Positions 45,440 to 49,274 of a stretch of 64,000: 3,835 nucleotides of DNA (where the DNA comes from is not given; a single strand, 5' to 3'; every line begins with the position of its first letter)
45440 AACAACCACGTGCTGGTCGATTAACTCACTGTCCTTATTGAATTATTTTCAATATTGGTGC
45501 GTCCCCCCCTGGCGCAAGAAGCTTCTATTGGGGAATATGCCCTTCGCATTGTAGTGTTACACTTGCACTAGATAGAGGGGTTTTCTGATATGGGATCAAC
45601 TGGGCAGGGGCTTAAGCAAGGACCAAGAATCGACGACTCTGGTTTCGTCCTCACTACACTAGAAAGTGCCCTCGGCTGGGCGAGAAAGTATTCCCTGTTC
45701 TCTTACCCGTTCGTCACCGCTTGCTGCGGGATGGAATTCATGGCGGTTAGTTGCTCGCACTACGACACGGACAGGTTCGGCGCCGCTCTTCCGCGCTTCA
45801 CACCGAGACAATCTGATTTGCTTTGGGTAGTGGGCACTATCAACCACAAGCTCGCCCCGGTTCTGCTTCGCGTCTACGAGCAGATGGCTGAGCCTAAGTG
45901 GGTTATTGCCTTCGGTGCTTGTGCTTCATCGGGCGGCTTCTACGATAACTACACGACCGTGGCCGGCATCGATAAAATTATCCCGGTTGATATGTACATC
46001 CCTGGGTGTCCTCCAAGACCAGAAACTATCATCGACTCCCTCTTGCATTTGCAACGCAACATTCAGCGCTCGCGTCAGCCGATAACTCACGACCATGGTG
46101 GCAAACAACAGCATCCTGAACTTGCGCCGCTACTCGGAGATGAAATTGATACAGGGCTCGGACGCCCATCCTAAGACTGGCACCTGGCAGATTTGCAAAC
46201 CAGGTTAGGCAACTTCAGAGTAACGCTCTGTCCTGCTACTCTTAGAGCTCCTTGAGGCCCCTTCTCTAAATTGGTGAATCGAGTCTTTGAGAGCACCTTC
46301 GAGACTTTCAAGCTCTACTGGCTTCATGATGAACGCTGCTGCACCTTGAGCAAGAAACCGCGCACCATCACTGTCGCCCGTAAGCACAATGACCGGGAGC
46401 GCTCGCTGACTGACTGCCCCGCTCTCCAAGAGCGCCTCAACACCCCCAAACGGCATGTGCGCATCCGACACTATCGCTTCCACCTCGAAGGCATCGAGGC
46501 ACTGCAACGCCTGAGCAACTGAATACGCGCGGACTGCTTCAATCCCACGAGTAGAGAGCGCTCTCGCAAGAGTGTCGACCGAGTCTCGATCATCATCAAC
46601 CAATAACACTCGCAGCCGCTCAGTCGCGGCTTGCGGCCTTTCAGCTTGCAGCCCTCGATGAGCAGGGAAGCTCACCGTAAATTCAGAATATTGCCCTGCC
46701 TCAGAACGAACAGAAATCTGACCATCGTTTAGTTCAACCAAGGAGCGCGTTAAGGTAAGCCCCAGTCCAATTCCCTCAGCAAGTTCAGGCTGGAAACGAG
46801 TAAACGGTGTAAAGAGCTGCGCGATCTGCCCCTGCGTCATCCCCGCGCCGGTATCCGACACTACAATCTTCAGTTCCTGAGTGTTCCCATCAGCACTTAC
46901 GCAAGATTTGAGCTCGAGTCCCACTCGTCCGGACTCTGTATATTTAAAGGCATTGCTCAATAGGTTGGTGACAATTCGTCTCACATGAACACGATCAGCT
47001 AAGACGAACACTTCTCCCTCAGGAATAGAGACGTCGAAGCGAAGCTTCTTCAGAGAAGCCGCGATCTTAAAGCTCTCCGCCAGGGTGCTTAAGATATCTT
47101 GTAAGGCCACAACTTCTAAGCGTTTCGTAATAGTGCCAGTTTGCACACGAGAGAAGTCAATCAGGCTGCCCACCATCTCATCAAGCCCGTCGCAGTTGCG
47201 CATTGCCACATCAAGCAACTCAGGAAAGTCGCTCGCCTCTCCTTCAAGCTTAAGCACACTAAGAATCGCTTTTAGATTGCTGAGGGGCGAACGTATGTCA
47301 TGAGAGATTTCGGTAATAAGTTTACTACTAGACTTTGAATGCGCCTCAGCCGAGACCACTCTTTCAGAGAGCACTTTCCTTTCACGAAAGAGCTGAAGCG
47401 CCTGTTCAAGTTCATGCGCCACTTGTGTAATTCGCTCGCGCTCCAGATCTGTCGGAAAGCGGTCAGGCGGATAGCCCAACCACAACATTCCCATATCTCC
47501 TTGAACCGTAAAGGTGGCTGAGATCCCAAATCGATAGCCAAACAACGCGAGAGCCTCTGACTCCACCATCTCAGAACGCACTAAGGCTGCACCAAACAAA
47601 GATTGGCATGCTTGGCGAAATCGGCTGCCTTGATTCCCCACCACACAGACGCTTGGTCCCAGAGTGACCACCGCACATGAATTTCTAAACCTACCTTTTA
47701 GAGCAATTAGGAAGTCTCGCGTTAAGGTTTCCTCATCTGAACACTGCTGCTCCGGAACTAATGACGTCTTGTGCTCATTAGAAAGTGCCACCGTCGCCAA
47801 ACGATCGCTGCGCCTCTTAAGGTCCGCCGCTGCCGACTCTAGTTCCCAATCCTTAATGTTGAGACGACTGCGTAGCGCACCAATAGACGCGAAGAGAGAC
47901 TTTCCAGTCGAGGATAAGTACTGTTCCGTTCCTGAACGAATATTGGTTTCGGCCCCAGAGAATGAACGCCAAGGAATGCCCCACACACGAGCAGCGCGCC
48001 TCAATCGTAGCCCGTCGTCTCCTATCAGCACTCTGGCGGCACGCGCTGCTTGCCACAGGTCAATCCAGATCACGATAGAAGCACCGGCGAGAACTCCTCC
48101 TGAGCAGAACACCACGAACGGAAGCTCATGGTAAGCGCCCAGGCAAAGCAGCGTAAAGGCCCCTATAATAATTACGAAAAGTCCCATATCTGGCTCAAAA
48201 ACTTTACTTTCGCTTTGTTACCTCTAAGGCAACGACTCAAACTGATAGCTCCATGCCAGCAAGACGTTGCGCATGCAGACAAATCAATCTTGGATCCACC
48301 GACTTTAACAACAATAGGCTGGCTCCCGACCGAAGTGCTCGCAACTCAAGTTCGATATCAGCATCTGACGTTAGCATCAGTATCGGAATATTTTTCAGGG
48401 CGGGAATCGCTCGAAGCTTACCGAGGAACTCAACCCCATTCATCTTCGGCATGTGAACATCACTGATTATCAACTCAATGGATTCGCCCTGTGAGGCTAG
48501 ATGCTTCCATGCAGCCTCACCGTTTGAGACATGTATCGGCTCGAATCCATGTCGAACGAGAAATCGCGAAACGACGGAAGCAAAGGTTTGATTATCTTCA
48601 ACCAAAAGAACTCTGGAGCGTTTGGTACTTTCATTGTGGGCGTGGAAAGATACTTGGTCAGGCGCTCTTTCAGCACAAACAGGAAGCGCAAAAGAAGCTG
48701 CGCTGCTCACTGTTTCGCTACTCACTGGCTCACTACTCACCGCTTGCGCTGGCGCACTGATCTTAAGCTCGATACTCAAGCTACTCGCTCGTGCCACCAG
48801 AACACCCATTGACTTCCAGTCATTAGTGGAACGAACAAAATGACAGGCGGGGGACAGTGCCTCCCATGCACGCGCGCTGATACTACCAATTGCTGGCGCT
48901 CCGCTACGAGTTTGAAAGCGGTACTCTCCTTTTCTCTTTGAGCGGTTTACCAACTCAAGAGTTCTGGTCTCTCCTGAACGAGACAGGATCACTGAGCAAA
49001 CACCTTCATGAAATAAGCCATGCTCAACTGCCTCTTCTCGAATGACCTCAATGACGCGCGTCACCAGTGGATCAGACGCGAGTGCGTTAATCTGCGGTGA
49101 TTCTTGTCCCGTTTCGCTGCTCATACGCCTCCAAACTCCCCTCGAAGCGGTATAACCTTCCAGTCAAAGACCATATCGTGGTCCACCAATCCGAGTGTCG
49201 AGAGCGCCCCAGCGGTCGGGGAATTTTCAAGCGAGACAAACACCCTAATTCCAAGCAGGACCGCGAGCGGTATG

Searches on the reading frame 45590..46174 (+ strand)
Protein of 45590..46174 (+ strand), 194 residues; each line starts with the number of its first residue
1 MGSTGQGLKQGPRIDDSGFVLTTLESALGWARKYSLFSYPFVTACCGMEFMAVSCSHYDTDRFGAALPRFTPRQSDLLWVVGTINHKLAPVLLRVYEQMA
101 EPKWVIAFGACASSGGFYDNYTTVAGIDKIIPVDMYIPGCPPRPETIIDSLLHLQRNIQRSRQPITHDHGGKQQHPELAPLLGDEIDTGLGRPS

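Call 27: search_protein_families(library=pfam, proteins=[window:45590-46174:+], max_evalue=0.0001)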
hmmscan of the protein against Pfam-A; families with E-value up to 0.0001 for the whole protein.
window:45590-46174:+ (194 aa): 1 family
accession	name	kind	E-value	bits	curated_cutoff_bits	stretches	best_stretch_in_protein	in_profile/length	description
PF01058.29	Oxidored_q6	-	2.3e-26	92.5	27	1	45-154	1-128/128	NADH ubiquinone oxidoreductase, 20 Kd subunit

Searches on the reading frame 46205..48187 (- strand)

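Call 27: search_protein_families(library=pfam, proteins=[window:46205-48187:-], max_evalue=0.0001)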
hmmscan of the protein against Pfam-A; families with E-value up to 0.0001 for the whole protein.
window:46205-48187:- (660 aa): 3 families
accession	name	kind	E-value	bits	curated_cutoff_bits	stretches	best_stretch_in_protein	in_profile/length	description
PF02518.31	HATPase_c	-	2.2e-21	76.8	26.4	1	398-509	2-109/111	Histidine kinase-, DNA gyrase B-, and HSP90-like ATPase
PF00072.30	Response_reg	-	2.2e-12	47.6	30.2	1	527-633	1-110/111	Response regulator receiver domain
PF00512.31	HisKA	-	1.9e-09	37.9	26.9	1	288-351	3-66/66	His Kinase A (phospho-acceptor) domain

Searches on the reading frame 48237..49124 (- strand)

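Call 27: search_protein_families(library=pfam, proteins=[window:48237-49124:-], max_evalue=0.0001)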
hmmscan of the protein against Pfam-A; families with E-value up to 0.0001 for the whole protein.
window:48237-49124:- (295 aa): 1 family
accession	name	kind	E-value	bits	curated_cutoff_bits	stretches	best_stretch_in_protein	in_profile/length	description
PF00072.30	Response_reg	-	7e-20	71.7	30.2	1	172-282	1-107/111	Response regulator receiver domain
